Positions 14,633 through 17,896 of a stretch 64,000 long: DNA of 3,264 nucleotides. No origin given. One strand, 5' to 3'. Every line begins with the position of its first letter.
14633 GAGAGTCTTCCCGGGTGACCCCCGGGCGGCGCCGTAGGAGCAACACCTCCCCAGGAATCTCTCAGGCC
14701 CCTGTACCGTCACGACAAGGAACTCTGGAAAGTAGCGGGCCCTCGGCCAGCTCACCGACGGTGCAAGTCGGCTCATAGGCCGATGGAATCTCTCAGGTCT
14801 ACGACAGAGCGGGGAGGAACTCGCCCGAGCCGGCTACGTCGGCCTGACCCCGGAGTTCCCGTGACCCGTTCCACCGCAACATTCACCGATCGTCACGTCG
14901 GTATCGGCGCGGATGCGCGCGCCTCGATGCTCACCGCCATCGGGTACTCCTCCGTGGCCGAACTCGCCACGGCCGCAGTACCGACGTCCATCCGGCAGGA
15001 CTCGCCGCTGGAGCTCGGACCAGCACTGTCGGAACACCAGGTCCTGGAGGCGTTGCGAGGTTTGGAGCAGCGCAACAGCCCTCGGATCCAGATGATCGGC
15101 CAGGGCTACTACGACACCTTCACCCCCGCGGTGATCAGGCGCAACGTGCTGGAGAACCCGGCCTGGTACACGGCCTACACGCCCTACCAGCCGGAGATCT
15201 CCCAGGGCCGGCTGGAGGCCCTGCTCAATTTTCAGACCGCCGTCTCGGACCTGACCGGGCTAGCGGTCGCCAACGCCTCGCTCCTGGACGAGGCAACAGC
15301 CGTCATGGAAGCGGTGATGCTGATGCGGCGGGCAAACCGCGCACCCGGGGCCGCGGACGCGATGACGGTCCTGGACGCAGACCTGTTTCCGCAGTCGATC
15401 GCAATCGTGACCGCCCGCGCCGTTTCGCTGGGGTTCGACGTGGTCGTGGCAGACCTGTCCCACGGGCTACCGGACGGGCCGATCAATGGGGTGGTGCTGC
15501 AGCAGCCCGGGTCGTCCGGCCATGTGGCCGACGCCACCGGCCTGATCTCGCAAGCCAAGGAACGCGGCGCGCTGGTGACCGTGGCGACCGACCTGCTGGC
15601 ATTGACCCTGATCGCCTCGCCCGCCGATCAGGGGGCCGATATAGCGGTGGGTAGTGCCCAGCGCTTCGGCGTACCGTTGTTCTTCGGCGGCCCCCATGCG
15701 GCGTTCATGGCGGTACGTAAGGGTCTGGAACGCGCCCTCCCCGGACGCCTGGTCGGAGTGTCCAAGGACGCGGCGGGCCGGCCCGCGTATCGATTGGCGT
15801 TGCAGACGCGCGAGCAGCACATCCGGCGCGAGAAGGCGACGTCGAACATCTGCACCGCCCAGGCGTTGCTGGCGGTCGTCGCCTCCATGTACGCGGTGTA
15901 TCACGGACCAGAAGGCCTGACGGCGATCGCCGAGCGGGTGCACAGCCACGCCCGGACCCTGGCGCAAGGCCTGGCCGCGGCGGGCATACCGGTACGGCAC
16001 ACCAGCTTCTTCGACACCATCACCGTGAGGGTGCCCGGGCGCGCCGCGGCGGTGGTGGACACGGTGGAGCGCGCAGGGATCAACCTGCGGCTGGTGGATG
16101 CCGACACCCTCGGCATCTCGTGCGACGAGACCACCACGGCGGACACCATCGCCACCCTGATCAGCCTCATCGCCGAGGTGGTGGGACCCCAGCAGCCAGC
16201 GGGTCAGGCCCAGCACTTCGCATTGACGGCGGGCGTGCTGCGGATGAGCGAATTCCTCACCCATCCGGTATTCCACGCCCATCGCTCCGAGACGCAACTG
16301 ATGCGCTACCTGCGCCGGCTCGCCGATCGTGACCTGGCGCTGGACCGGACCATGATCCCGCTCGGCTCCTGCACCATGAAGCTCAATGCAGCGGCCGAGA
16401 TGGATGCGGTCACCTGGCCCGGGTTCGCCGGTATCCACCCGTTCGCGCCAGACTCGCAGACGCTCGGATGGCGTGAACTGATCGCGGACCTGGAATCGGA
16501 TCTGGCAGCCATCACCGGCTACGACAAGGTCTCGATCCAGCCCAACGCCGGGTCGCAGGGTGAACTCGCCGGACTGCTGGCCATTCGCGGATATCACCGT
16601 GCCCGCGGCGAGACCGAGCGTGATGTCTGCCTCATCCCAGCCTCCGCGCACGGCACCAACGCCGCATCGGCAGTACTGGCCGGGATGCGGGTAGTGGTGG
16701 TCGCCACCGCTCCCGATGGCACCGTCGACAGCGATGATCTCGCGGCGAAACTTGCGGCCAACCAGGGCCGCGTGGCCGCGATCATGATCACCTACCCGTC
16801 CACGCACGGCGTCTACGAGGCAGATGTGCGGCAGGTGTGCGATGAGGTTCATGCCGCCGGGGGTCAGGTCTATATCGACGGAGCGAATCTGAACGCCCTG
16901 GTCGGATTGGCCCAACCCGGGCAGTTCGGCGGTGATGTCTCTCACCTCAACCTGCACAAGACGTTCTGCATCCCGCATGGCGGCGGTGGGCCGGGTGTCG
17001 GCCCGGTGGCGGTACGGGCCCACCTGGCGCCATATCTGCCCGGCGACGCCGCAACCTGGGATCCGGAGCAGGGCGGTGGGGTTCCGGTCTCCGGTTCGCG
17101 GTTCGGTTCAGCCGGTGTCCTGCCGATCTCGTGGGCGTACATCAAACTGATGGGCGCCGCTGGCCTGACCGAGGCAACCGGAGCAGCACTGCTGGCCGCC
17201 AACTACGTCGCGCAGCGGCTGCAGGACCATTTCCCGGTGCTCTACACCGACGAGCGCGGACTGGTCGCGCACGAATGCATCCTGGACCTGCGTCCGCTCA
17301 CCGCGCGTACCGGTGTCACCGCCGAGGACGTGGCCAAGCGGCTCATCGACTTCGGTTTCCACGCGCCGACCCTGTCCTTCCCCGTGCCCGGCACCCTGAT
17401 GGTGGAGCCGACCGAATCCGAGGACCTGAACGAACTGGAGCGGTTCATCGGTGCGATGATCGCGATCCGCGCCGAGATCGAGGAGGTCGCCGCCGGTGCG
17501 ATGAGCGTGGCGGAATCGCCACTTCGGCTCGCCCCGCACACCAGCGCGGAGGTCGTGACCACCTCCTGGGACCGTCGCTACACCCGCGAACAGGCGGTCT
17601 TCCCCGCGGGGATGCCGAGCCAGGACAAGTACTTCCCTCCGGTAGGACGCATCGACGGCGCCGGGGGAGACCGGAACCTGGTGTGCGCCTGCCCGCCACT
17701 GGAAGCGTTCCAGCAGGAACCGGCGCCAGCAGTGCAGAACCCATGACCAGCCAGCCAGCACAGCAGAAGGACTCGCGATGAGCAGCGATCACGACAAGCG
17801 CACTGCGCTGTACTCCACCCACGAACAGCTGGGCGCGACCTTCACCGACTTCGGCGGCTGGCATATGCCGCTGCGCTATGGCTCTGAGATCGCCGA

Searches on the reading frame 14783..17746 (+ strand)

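Call 85: search_protein_families(library=ncbifam, proteins=[window:14783-17746:+], max_evalue=1e-20)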
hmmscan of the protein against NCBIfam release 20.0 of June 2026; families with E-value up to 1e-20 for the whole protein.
window:14783-17746:+ (987 aa): 3 families
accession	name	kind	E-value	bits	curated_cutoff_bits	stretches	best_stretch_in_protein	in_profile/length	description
TIGR00461.1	gcvP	equivalog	0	1268.1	859.2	1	37-970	1-939/939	aminomethyl-transferring glycine dehydrogenase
NF003346.0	PRK04366.1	equivalog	5.9e-140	467.2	441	1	501-902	54-458/487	aminomethyl-transferring glycine dehydrogenase subunit GcvPB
NF001696.0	PRK00451.1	equivalog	1.1e-117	393.6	364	1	44-466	10-445/447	aminomethyl-transferring glycine dehydrogenase subunit GcvPA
